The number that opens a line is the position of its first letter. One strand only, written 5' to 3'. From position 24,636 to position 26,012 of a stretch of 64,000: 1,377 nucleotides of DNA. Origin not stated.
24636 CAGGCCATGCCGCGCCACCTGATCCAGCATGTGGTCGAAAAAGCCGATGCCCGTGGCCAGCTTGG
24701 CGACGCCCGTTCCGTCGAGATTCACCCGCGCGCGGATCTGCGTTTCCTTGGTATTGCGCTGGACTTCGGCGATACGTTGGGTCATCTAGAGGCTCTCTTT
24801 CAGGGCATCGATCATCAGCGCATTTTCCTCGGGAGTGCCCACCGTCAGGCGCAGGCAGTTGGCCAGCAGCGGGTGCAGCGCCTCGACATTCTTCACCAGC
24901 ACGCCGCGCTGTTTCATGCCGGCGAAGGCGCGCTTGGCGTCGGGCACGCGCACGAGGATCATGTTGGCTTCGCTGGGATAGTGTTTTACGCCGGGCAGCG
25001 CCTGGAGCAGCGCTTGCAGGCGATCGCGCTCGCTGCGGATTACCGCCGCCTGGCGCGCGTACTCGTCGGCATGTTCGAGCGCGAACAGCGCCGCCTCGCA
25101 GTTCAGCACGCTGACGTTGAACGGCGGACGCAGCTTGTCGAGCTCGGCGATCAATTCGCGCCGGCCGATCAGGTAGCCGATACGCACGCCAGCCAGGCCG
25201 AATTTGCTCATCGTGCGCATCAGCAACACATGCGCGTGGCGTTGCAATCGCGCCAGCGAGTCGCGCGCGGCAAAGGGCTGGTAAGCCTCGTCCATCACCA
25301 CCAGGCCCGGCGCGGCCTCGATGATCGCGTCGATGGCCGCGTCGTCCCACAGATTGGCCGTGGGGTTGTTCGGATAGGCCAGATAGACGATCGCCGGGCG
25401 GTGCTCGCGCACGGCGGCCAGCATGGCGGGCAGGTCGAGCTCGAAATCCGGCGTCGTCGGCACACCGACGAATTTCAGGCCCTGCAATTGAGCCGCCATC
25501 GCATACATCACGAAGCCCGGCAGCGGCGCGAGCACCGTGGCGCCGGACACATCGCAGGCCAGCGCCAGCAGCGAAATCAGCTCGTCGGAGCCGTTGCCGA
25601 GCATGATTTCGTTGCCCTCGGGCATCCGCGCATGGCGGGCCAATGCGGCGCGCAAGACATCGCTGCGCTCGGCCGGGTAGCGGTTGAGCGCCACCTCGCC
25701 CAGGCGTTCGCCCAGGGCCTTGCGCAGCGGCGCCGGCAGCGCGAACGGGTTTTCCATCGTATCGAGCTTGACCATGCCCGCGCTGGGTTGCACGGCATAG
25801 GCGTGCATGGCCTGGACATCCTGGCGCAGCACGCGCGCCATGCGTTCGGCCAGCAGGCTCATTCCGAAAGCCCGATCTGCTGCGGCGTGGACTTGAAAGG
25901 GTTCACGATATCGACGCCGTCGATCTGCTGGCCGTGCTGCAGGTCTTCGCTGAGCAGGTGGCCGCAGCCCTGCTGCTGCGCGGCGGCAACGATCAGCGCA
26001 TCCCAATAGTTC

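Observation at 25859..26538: A vapBC toxin-antitoxin pair is embedded in the histidine operon and translationally coupled to hisC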

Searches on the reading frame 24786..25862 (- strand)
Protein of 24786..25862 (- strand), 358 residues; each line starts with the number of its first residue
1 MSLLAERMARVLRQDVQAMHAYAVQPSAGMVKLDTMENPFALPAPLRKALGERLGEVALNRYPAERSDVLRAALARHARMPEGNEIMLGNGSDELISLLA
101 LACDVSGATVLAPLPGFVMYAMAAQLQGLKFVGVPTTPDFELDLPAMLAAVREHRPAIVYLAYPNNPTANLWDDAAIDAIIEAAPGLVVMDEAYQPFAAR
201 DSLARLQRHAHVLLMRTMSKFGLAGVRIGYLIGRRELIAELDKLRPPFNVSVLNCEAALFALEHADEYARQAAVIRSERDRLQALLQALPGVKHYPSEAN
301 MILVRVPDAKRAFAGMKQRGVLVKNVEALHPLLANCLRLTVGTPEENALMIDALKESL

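Call 3: search_protein_families(library=pfam, proteins=[window:24786-25862:-], max_evalue=0.01)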
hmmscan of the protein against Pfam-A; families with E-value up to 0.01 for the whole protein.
window:24786-25862:- (358 aa): 1 family
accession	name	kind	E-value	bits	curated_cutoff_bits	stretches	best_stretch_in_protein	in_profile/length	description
PF00155.27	Aminotran_1_2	-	2.6e-50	172.1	19.7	1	30-353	3-360/361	Aminotransferase class I and II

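Call 4: search_protein_families(library=ncbifam, proteins=[window:24786-25862:-], max_evalue=0.01)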
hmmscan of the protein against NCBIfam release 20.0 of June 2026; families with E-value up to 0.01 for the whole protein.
window:24786-25862:- (358 aa): 62 families (the best 25 are shown)
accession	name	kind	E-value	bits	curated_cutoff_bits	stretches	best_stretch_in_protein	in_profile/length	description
TIGR01141.1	hisC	equivalog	1.4e-91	307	276.55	1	13-356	1-348/349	histidinol-phosphate transaminase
NF002877.0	PRK03317.1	equivalog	1.9e-65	221.1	409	1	11-356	14-365/374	histidinol-phosphate transaminase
NF002726.0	PRK02610.1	equivalog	1.3e-63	215.2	391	1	8-357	1-368/374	histidinol-phosphate transaminase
NF002878.0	PRK03321.1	subfamily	5.3e-55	186.6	374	1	10-356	3-347/352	histidinol-phosphate transaminase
TIGR01140.1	L_thr_O3P_dcar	equivalog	2.7e-54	184.5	290.55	1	24-355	13-331/331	threonine-phosphate decarboxylase CobD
NF003496.0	PRK05166.1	equivalog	1.6e-49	168.7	540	1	29-356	37-368/373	histidinol-phosphate transaminase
NF006014.0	PRK08153.1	equivalog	2.3e-42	145.2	510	1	61-357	64-363/370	pyridoxal phosphate-dependent aminotransferase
NF006580.0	PRK09105.1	subfamily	2.4e-40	138.5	444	1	17-355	35-368/375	pyridoxal phosphate-dependent aminotransferase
NF005915.1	PRK07908.1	equivalog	1.1e-34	120.3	360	1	42-355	26-332/332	Rv2231c family histidinol phosphate aminotransferase CobC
NF051461.1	pyoverd_PtaA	equivalog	5.1e-32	111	500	1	3-352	9-354/359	pyoverdine biosynthesis transaminase PtaA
NF041364.1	GntC_guanitoxin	equivalog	6.5e-30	104.2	415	1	43-346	13-344/356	guanitoxin biosynthesis PLP-dependent (S)-gamma-hydroxy-L-arginine cyclodehydratase GntC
NF053748.1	bifunc_CobBC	exception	1.2e-27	96.6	950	1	25-354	477-796/797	bifunctional hydrogenobyrinic acid a,c-diamide synthase/histidinol phosphate aminotransferase CobBC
NF006225.0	PRK08354.1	equivalog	1.1e-19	70.9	288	1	83-356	60-314/318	putative aminotransferase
TIGR03947.1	viomycin_VioD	equivalog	2.1e-19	69.6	390.9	1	57-288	43-284/359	capreomycidine synthase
NF052290.2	MocR_like_YczR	exception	7.2e-19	67.8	487.4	1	42-324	118-420/458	MocR-like transcription factor YczR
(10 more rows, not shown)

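Call 45: find_related_loci(query=window:24789-25862:-, collection=metagenome_contigs, flank=3000)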
Query window:24789-25862:- (358 aa) in metagenome_contigs; peptide patterns used: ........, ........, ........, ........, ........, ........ (x = any residue, [..] = any of these).
600 stretches matched a pattern (row limit reached: there are more); 539 encode a relative of the query (tblastn E <= 1e-3); the best 80 are kept; 80 distinct loci.
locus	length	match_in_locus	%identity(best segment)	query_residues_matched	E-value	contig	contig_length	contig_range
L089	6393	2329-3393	87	4-358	0e+0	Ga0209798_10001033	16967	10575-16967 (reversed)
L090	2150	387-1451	79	4-358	0e+0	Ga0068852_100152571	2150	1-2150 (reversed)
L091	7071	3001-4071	80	2-358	0e+0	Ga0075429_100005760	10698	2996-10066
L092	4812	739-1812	79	1-358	0e+0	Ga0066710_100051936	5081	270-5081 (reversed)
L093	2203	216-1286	79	2-358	0e+0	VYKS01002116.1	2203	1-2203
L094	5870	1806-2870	80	4-358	0e+0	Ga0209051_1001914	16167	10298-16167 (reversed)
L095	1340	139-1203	79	4-358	0e+0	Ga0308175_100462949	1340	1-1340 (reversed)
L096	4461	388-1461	77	1-358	0e+0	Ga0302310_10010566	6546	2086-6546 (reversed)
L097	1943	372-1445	78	1-358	0e+0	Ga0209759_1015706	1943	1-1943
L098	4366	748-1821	77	1-358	0e+0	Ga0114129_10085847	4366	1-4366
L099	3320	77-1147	80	2-358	0e+0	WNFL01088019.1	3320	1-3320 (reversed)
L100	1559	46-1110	81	4-358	0e+0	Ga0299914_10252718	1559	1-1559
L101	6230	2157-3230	80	1-358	0e+0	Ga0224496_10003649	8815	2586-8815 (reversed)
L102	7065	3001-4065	80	4-358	0e+0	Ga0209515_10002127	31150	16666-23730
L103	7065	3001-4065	77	4-358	0e+0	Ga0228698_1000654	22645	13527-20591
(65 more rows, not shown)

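Call 50: find_homologous_proteins(query=window:24789-25862:-)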
Query window:24789-25862:- (358 aa): 8000 proteins with E <= 0.001 among 8000 candidates; the best 120 are listed.
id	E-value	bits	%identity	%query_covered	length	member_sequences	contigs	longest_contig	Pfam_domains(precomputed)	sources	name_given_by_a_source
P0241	7.3e-227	770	100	100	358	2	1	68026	PF00155.28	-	-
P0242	1.8e-210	716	92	100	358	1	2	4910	PF00155.28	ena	-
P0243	2.1e-210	716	92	100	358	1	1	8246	PF00155.28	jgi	jgi:histidinol-phosphate aminotransferase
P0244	2.2e-203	693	90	99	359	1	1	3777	PF00155.28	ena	-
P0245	5.3e-203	692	89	99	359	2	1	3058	PF00155.28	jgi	jgi:histidinol-phosphate aminotransferase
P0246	8.1e-203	691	89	99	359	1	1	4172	PF00155.28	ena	-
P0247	4.2e-202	689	89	99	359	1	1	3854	PF00155.28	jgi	jgi:histidinol-phosphate aminotransferase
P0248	1.3e-201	687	89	99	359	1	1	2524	PF00155.28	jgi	jgi:histidinol-phosphate aminotransferase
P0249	3.4e-201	686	89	98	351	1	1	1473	PF00155.28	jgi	jgi:histidinol-phosphate aminotransferase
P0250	3.4e-200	683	87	100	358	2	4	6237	PF00155.28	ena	-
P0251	8.6e-200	681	89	98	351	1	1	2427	PF00155.28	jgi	jgi:histidinol-phosphate aminotransferase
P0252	9.2e-200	681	88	99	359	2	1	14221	PF00155.28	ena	-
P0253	8.4e-199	678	87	99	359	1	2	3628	PF00155.28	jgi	jgi:histidinol-phosphate aminotransferase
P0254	1.2e-198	677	88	99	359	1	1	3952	PF00155.28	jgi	jgi:histidinol-phosphate aminotransferase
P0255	6.7e-198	675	87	99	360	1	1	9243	PF00155.28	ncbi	-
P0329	6.2e-187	639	82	99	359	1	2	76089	PF00155.28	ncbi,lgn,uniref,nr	ncbi:histidinol-phosphate transaminase [Rhizobacter sp. Root16D2]|uniref:histidinol-phosphate transa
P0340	1.3e-186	638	82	99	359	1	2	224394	PF00155.28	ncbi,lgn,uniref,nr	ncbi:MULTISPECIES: histidinol-phosphate transaminase [unclassified Rhizobacter]|uniref:histidinol-ph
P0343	1.8e-186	637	82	99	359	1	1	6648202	PF00155.28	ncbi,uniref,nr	ncbi:histidinol-phosphate transaminase [Piscinibacter sp. XHJ-5]|uniref:histidinol-phosphate transam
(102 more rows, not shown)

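Call 51: find_encoding_contigs(protein=P0343, flank=3500, max_places=2)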
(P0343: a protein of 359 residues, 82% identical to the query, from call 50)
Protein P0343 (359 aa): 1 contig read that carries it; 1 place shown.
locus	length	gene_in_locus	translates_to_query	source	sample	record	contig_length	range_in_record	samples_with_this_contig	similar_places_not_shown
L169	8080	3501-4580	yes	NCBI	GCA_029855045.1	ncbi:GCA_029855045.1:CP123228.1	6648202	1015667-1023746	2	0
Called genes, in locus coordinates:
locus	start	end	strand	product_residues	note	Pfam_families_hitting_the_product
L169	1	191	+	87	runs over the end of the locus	PF01722:BolA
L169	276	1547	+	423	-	PF00275:EPSP_synthase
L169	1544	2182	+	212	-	PF01634:HisG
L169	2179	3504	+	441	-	PF00815:Histidinol_dh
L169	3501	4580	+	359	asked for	PF00155:Aminotran_1_2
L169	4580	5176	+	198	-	PF00475:IGPD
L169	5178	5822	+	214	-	PF00117:GATase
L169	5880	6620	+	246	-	PF00977:His_biosynth, PF01207:Dus (faint)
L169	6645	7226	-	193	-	PF07452:CHRD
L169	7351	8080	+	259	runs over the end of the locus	PF00977:His_biosynth, PF01207:Dus (faint), PF05690:ThiG (faint), PF03060:NMO (faint), PF04309:G3P_antiterm (faint)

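Call 52: find_encoding_contigs(protein=P0329, flank=3500, max_places=2)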
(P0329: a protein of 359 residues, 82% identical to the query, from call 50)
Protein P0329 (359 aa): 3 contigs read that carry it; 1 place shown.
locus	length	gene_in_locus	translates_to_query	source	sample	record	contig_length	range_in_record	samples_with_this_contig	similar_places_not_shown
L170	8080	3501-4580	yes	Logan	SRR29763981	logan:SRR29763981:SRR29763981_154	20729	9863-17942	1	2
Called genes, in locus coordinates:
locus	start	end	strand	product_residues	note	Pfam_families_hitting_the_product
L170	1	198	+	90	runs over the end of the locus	PF01722:BolA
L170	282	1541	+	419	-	PF00275:EPSP_synthase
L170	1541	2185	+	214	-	PF01634:HisG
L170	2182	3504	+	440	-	PF00815:Histidinol_dh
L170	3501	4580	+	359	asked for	PF00155:Aminotran_1_2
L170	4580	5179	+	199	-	PF00475:IGPD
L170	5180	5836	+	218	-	PF00117:GATase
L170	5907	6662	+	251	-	PF00977:His_biosynth, PF01207:Dus (weak)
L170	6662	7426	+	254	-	PF00977:His_biosynth, PF01207:Dus (faint), PF05690:ThiG (faint), PF03060:NMO (faint), PF04309:G3P_antiterm (faint)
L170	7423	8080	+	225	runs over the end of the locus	PF03602:Cons_hypoth95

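Call 53: find_encoding_contigs(protein=P0340, flank=3500, max_places=3)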
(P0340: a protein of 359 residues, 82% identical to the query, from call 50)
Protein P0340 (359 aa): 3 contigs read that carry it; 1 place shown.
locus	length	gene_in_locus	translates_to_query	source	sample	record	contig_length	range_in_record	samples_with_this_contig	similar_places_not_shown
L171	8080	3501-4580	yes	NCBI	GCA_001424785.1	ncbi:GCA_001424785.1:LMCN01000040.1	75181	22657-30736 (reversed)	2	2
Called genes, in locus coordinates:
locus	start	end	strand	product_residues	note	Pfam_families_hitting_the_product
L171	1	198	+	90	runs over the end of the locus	PF01722:BolA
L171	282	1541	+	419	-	PF00275:EPSP_synthase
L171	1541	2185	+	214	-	PF01634:HisG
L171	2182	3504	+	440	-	PF00815:Histidinol_dh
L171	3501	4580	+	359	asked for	PF00155:Aminotran_1_2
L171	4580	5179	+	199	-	PF00475:IGPD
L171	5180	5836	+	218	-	PF00117:GATase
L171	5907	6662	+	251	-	PF00977:His_biosynth, PF01207:Dus (weak)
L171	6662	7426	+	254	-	PF00977:His_biosynth, PF01207:Dus (faint), PF05690:ThiG (faint), PF03060:NMO (faint), PF04309:G3P_antiterm (faint)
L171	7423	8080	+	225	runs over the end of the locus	PF03602:Cons_hypoth95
